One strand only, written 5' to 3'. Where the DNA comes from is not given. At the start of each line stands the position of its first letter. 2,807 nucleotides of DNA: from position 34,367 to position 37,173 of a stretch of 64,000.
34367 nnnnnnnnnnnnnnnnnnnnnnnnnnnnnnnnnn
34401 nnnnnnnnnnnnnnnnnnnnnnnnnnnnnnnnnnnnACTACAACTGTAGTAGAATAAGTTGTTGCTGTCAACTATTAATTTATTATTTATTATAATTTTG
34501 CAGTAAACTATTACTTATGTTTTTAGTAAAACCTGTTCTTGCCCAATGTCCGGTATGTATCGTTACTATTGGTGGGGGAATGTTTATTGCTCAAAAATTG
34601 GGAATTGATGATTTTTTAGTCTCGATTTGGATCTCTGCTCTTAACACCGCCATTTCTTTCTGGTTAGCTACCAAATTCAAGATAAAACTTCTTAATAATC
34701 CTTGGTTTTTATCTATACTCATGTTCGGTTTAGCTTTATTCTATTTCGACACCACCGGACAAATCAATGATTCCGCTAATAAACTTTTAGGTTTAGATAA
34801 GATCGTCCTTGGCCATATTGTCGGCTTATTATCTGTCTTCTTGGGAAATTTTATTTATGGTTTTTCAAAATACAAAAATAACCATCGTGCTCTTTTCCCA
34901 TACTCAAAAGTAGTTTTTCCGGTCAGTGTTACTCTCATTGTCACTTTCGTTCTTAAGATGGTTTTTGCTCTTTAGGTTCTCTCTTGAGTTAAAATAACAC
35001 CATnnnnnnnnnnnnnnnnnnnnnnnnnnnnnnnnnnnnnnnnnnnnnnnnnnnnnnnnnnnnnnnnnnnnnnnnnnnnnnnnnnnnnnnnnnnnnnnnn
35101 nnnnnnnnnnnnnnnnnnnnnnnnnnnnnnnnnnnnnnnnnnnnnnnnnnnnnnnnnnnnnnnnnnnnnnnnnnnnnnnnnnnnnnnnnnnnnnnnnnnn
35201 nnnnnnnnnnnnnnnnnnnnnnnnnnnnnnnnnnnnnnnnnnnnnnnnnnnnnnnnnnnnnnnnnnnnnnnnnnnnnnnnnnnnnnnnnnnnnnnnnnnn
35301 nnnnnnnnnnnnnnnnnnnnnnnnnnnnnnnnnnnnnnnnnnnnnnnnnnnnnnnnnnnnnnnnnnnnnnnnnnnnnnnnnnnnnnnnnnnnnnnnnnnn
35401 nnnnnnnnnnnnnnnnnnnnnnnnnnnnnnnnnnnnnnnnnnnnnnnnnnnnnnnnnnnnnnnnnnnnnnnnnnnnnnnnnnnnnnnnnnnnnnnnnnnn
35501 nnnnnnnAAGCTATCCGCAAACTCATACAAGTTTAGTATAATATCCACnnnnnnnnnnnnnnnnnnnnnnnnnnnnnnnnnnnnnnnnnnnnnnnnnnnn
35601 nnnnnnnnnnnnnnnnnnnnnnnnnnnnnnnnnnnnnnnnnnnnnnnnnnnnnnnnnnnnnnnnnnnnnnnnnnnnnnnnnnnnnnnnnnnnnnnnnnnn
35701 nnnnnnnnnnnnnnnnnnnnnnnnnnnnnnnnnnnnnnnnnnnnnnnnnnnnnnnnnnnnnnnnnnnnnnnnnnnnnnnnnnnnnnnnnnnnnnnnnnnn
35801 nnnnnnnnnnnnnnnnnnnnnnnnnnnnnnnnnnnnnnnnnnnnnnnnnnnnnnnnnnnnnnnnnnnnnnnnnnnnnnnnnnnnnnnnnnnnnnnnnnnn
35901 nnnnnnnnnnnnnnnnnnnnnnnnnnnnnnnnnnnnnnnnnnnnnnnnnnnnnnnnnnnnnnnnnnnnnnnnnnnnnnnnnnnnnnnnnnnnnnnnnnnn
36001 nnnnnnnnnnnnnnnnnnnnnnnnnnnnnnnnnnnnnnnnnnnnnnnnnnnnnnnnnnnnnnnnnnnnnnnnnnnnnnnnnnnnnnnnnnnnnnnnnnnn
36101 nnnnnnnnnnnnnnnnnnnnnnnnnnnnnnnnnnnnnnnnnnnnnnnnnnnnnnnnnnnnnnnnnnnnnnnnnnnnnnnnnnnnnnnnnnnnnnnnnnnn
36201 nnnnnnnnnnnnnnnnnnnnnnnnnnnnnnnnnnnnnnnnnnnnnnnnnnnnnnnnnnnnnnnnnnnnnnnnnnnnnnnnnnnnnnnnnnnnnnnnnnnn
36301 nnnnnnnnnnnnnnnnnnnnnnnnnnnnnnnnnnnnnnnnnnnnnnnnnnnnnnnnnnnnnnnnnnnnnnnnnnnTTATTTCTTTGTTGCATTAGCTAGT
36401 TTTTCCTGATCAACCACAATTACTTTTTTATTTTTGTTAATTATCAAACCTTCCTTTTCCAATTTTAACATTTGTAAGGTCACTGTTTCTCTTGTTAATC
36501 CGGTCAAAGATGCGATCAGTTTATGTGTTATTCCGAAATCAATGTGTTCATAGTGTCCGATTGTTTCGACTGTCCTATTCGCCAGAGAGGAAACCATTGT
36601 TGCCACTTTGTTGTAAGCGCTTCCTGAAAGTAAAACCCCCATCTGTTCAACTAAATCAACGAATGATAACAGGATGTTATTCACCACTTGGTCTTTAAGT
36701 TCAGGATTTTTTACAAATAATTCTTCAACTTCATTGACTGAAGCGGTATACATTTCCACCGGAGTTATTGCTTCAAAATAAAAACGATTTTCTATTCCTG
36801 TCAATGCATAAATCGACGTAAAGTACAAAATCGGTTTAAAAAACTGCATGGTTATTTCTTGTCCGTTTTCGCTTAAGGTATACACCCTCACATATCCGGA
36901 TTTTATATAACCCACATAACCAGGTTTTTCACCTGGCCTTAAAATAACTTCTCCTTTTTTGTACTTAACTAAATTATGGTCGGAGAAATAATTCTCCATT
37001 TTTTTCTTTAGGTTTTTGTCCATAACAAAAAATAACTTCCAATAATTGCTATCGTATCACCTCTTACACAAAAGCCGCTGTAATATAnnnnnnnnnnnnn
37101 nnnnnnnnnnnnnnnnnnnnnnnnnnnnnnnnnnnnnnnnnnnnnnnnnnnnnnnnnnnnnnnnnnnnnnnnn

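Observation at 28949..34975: Putative Cop regulon: a CopY/BlaI-like repressor and two near-identical 16-bp palindromic cop-box operators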

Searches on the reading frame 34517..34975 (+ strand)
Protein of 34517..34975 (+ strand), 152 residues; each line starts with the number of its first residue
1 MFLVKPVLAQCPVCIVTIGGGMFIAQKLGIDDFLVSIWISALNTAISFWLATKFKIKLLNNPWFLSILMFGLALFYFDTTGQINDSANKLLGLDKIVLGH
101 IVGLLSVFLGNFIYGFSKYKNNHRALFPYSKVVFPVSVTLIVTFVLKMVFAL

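Call 5: search_protein_families(library=pfam, proteins=[window:34517-34975:+], max_evalue=0.01)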
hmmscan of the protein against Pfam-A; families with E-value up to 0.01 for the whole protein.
window:34517-34975:+ (152 aa): 0 families

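Call 32: search_protein_families(library=ncbifam, proteins=[window:34517-34975:+], max_evalue=0.01)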
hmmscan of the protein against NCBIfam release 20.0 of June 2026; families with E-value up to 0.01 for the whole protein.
window:34517-34975:+ (152 aa): 0 families

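Call 33: find_homologous_proteins(query=window:34517-34975:+)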
Query window:34517-34975:+ (152 aa): 471 proteins with E <= 0.001 among 525 candidates; the best 120 are listed.
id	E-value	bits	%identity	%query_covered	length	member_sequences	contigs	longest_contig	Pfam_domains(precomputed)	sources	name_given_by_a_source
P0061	3.7e-92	324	100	100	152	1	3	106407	-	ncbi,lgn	-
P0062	8.8e-68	245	72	100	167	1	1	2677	-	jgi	-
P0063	4.5e-67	243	75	99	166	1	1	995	-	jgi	jgi:hypothetical protein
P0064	6.0e-66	239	71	100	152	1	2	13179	-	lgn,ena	-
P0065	3.7e-65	236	72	97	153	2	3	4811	-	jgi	-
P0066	8.4e-65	235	69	100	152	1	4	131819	-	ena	-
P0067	9.0e-65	235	67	100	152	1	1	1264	-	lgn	-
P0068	3.9e-64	233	68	100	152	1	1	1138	-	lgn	-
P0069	4.1e-64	233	68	100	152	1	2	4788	-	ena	-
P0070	4.5e-64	233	70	100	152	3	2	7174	-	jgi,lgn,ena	-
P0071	5.6e-64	233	68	100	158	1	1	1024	-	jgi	jgi:hypothetical protein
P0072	6.1e-64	232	68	100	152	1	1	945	-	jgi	jgi:hypothetical protein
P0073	6.5e-64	232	72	100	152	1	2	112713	-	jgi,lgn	jgi:hypothetical protein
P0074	9.1e-64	232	68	100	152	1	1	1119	-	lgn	-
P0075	1.0e-63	232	72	99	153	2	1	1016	-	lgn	-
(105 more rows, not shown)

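Call 40: find_encoding_contigs(protein=P0061, flank=3000, max_places=3)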
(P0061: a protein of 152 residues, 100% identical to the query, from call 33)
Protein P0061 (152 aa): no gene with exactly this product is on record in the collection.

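Call 46: predict_structure(alignment_id=A2)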
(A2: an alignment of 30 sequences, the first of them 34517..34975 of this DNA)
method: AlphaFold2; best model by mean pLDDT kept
length: 152 residues; sequences in the alignment: 30
mean_pLDDT: 80.3   pTM: 0.77
mean pLDDT of the five models: 80.3, 79.7, 78.7, 76.3, 76.2
residues with pLDDT >= 90: 13; 70-90: 121; 50-70: 9; < 50: 9
segments of 3 or more residues with pLDDT < 50: 1-9
pLDDT, mean of each block of 10 residues (from residue 1): 44 74 75 87 86 78 86 87 72 83 90 85 83 87 88 75
secondary structure, 60 per line:
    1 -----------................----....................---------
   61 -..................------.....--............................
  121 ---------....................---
elements in order: H12-27 H32-51 H62-79 H95-120 H130-149

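Call 50: fold_search(model_id=the predicted structure, library=pdb)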
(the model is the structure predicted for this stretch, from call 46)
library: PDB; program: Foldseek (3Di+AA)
matches with E <= 10: 71; with E <= 0.001: 0
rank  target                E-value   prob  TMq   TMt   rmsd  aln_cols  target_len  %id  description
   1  3whb_A                1.4e+00  0.25  0.34  0.30   7.1       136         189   10  Crystal structure of FadR from Bacillus subtilis, a transcriptional regulator involved in the regulation of fatty acid (released 2014-03-19)
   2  1lis                  1.8e+00  0.08  0.19  0.21  15.4       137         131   13  THE CRYSTAL STRUCTURE OF A FERTILIZATION PROTEIN (released 1993-10-31)
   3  7cub_C                2.1e+00  0.14  0.28  0.24   9.7       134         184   10  2.55-Angstrom Cryo-EM structure of Cytochrome bo3 from Escherichia coli in Native Membrane (released 2021-08-25)
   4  8hcr_S                2.3e+00  0.10  0.23  0.21   9.9       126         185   16  Cryo-EM structure of the Mycobacterium tuberculosis cytochrome bcc:aa3 supercomplex and a novel inhibitor targeting su (released 2023-05-03)
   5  8qqk_C                2.6e+00  0.13  0.28  0.23   9.7       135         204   10  Cryo-EM structure of E. coli cytochrome bo3 quinol oxidase assembled in peptidiscs (released 2024-04-24)
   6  7e1v_G                2.6e+00  0.08  0.22  0.19  10.8       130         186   11  Cryo-EM structure of apo hybrid respiratory supercomplex consisting of Mycobacterium tuberculosis complexIII and Mycob (released 2021-10-13)
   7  7qhm_F                2.6e+00  0.08  0.21  0.18  10.1       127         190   11  Cytochrome bcc-aa3 supercomplex (respiratory supercomplex III2/IV2) from Corynebacterium glutamicum (stigmatellin and  (released 2022-05-18)
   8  9kvx_A                2.9e+00  0.08  0.23  0.14  17.5       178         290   15  Cryo-EM structure of SLC30A10 in Mn2+-bound state, determined in inward-facing conformation (released 2025-10-15)
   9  5ogk_A                2.9e+00  0.04  0.20  0.13  15.5       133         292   16  Crystal structure of a nucleotide sugar transporter with bound nucleotide sugar. (released 2017-11-22)
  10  8c8q_C                3.2e+00  0.08  0.26  0.17  11.5       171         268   12  Cytochrome c oxidase from Schizosaccharomyces pombe (released 2023-03-01)
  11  5jje_A                3.4e+00  0.08  0.24  0.20  11.5       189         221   12  Structure of the SRII/HtrII Complex in I212121 space group ("U" shape) (released 2017-02-15)
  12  2f93_MODEL_1_A        3.5e+00  0.07  0.24  0.22  11.5       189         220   12  K Intermediate Structure of Sensory Rhodopsin II/Transducer Complex in Combination with the Ground State Struc (released 2006-03-07)
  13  7wz7_R                3.7e+00  0.10  0.31  0.20  12.0       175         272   12  GPR110/G12 complex (released 2022-09-28)
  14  6hwh_W                3.9e+00  0.07  0.22  0.19  10.5       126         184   11  Structure of a functional obligate respiratory supercomplex from Mycobacterium smegmatis (released 2018-11-07)
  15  5ii7                  3.9e+00  0.05  0.19  0.21  15.0       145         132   14  In-house sulfur-SAD structure of orthorhombic red abalone lysin at 1.66 A resolution (released 2017-06-14)
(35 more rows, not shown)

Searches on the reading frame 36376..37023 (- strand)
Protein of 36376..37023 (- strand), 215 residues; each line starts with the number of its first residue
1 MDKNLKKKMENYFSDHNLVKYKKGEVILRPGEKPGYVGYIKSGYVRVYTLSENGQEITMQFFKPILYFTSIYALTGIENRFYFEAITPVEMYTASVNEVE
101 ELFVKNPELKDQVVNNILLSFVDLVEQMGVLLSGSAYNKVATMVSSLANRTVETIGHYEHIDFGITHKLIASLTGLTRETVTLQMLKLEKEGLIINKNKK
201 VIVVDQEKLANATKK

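Call 65: search_protein_families(library=pfam, proteins=[window:36376-37023:-], max_evalue=0.001)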
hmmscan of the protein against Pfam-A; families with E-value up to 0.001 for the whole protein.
window:36376-37023:- (215 aa): 2 families
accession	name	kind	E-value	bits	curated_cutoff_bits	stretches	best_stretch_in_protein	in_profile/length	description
PF00027.35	cNMP_binding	-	3.6e-13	49.7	27.5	1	19-105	2-88/89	Cyclic nucleotide-binding domain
PF13545.12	HTH_Crp_2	-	4.1e-12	46.3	27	1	141-211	4-69/70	Crp-like helix-turn-helix domain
